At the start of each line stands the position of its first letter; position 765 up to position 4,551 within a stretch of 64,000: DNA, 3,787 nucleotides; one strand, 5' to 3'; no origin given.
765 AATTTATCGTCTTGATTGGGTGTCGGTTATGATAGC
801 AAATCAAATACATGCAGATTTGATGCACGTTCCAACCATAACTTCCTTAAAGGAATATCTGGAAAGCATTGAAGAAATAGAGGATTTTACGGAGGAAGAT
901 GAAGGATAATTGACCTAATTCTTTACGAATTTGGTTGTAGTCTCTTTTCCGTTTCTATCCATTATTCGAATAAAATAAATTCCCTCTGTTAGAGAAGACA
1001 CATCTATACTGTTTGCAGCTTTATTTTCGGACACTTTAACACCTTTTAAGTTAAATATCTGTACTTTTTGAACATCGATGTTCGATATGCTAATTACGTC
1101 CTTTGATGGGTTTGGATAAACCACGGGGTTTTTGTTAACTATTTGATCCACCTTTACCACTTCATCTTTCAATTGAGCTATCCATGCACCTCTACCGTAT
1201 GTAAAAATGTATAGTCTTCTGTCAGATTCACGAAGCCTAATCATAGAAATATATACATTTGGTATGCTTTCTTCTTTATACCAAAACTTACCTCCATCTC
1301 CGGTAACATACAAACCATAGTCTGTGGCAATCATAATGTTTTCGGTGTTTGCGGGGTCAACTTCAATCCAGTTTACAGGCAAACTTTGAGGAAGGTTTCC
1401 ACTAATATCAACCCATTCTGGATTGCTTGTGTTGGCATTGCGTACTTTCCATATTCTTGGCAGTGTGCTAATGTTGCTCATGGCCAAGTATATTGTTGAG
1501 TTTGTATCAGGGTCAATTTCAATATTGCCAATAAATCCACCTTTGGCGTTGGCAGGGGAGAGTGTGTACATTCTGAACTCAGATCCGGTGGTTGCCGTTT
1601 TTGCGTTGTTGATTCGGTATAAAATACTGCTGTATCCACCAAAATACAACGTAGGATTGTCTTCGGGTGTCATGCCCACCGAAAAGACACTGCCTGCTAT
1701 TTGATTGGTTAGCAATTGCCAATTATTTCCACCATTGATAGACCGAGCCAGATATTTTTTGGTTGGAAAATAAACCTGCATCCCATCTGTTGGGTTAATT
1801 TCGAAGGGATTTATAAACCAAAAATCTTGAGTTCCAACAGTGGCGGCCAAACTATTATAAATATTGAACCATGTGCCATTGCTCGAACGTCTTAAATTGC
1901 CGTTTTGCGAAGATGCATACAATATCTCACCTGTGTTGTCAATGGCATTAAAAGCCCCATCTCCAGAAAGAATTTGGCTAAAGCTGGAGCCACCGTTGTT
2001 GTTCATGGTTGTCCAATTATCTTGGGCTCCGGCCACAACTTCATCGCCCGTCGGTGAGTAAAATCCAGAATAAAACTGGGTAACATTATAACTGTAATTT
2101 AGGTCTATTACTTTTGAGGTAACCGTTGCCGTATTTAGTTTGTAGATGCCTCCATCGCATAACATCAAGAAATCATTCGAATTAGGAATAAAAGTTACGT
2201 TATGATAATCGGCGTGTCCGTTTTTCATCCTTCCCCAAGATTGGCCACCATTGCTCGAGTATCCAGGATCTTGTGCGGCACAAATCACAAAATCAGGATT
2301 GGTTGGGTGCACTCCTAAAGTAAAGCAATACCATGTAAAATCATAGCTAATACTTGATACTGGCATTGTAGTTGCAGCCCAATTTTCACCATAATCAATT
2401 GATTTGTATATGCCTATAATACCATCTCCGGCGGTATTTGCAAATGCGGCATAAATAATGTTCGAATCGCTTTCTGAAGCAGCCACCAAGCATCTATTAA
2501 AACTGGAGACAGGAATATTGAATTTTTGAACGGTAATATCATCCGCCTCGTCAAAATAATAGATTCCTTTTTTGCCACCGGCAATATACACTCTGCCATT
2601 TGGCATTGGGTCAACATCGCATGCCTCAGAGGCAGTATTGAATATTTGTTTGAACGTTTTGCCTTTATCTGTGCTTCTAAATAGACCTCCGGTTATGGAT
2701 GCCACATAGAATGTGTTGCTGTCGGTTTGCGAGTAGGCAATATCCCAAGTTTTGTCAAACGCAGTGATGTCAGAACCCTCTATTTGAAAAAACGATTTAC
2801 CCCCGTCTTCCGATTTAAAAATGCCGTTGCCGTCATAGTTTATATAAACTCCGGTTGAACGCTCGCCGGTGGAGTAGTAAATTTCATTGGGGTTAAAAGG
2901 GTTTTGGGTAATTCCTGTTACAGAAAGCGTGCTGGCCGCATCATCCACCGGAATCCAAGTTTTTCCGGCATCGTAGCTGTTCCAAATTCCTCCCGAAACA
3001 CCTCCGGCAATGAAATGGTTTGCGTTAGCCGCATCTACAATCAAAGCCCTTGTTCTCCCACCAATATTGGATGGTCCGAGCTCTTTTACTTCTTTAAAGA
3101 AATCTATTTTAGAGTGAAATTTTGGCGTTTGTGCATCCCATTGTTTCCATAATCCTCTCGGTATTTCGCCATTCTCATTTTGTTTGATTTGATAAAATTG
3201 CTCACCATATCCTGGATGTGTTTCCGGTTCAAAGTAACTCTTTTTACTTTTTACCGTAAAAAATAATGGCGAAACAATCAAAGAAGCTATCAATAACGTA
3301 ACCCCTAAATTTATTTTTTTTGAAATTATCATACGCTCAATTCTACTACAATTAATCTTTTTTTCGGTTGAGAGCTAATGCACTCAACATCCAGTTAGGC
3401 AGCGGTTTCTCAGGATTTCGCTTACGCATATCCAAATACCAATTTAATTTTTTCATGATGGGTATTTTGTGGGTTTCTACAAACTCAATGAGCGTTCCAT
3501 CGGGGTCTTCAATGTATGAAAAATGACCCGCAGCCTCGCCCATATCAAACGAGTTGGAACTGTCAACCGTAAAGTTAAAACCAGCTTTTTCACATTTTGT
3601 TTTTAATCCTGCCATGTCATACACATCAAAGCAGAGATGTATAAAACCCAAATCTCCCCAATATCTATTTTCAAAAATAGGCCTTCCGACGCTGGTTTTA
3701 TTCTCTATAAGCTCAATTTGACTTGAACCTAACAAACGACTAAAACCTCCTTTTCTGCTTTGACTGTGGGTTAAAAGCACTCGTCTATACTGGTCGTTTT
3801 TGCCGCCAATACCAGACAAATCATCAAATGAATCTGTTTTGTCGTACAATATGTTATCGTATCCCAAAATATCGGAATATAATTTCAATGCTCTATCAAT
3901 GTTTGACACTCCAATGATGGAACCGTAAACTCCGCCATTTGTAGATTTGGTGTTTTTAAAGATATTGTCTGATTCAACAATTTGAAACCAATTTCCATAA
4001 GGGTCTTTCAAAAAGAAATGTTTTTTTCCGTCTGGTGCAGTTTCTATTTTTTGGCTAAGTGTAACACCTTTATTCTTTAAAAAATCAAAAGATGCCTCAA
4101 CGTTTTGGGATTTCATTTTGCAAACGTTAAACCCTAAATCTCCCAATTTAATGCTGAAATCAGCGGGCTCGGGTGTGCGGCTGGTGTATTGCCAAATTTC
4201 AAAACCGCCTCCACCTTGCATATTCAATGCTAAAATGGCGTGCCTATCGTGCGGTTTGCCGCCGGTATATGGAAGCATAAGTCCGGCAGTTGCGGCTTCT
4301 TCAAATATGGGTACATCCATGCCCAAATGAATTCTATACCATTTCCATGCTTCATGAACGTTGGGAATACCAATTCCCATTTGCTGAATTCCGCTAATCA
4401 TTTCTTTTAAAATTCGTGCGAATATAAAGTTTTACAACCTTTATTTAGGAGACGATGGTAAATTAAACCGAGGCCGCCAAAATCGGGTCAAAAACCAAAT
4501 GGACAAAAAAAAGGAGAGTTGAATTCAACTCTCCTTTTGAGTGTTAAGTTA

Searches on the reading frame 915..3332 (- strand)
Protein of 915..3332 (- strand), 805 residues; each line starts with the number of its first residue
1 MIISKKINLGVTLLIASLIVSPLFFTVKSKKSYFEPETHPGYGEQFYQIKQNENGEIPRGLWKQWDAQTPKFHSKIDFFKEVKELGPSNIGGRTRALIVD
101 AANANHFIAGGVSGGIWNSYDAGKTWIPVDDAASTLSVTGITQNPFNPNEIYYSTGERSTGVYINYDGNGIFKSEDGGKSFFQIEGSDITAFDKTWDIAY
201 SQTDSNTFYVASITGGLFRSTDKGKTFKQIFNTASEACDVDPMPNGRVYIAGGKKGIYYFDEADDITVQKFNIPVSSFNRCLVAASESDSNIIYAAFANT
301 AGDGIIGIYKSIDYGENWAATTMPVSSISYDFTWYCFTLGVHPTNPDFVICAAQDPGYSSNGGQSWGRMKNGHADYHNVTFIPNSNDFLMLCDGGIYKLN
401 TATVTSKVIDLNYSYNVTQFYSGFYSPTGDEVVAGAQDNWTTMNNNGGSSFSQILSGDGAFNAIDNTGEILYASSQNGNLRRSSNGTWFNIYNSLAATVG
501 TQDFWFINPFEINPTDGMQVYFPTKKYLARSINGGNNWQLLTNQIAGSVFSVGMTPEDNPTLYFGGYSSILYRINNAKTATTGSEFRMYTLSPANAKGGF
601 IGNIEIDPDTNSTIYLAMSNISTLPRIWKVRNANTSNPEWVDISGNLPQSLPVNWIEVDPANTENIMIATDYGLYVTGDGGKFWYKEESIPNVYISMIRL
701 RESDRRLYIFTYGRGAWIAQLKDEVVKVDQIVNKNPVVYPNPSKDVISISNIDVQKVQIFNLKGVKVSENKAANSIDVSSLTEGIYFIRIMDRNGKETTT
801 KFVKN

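Call 15: search_protein_families(library=pfam, proteins=[window:915-3332:-], max_evalue=0.001)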
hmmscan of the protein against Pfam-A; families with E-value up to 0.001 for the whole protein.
window:915-3332:- (805 aa): 3 families
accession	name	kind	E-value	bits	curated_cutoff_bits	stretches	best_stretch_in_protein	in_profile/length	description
PF15902.12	Sortilin-Vps10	-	2.1e-15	56.9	33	1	116-210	3-85/446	Sortilin, neurotensin receptor 3,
PF18962.6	Por_Secre_tail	-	7.9e-14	52.1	27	1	738-803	1-74/75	Secretion system C-terminal sorting domain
PF15899.11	BNR_6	-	4.3e-06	26.7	27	0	217-230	1-14/14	BNR-Asp box repeat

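Call 74: find_encoding_contigs(protein=window:915-3332:-, flank=10000, max_places=6)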
Protein window:915-3332:- (805 aa): 2 contigs read that carry it; 1 place shown.
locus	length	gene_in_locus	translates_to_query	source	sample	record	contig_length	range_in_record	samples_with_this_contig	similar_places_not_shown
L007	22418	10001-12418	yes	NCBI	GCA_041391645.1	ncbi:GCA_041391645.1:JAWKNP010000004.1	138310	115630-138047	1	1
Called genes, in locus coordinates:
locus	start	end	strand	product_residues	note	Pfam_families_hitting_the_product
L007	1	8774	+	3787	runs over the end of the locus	PF18911:PKD_4, PF00801:PKD, PF18911:PKD_4, PF00801:PKD, PF18911:PKD_4, PF00801:PKD, PF18911:PKD_4, PF00801:PKD, +14 more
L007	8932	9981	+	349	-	PF00903:Glyoxalase (weak), PF13669:Glyoxalase_4 (weak)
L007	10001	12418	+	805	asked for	PF15899:BNR_6 (faint), PF15902:Sortilin-Vps10 (weak), PF18962:Por_Secre_tail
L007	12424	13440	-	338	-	PF01380:SIS (weak), PF10432:bact-PGI_C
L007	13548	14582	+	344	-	PF01479:S4, PF00849:PseudoU_synth_2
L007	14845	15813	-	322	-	PF14226:DIOX_N, PF03171:2OG-FeII_Oxy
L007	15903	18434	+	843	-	PF13424:TPR_12 (faint), PF00512:HisKA, PF02518:HATPase_c, PF00072:Response_reg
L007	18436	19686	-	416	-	PF00425:Chorismate_bind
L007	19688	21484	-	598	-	PF01541:GIY-YIG, PF27096:UvrC_M, PF22920:UvrC_RNaseH, PF08459:UvrC_RNaseH_dom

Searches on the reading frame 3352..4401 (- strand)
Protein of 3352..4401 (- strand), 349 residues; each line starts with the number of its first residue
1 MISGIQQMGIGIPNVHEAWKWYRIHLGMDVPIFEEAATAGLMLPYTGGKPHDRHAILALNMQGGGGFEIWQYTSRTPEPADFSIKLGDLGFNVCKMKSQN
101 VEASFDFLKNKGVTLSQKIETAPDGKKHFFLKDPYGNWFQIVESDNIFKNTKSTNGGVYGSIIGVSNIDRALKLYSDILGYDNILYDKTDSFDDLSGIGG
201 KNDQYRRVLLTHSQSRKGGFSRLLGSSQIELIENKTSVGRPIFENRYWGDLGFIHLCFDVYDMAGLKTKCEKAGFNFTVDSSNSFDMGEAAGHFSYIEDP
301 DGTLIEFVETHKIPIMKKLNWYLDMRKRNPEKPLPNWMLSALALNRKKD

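Call 15: search_protein_families(library=pfam, proteins=[window:3352-4401:-], max_evalue=0.001)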
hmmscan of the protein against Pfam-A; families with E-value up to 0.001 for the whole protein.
window:3352-4401:- (349 aa): 2 families
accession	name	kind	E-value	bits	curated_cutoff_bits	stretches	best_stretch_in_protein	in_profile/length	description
PF00903.31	Glyoxalase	-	1.5e-16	61.3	20.6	2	163-307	7-121/121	Glyoxalase/Bleomycin resistance protein/Dioxygenase superfamily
PF13669.12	Glyoxalase_4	-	1.5e-09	38.6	27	1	163-279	5-95/109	Glyoxalase/Bleomycin resistance protein/Dioxygenase superfamily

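Call 43: find_encoding_contigs(protein=window:3352-4401:-, flank=10000, max_places=6)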
Protein window:3352-4401:- (349 aa): 2 contigs read that carry it; 1 place shown.
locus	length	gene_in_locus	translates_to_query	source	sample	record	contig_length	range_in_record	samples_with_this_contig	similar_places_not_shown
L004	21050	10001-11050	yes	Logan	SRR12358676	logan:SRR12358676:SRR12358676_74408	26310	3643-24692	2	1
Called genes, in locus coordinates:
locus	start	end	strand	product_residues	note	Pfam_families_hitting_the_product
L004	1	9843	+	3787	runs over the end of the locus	PF18911:PKD_4, PF00801:PKD, PF18911:PKD_4, PF00801:PKD, PF18911:PKD_4, PF00801:PKD, PF18911:PKD_4, PF00801:PKD, +14 more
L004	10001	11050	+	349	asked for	PF00903:Glyoxalase (weak), PF13669:Glyoxalase_4 (weak)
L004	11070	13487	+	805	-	PF15899:BNR_6 (faint), PF15902:Sortilin-Vps10 (weak), PF18962:Por_Secre_tail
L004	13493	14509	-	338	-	PF01380:SIS (weak), PF10432:bact-PGI_C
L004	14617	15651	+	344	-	PF01479:S4, PF00849:PseudoU_synth_2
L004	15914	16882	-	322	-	PF14226:DIOX_N, PF03171:2OG-FeII_Oxy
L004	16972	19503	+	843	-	PF13424:TPR_12 (faint), PF00512:HisKA, PF02518:HATPase_c, PF00072:Response_reg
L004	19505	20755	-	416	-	PF00425:Chorismate_bind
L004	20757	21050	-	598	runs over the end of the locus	PF01541:GIY-YIG, PF27096:UvrC_M, PF22920:UvrC_RNaseH, PF08459:UvrC_RNaseH_dom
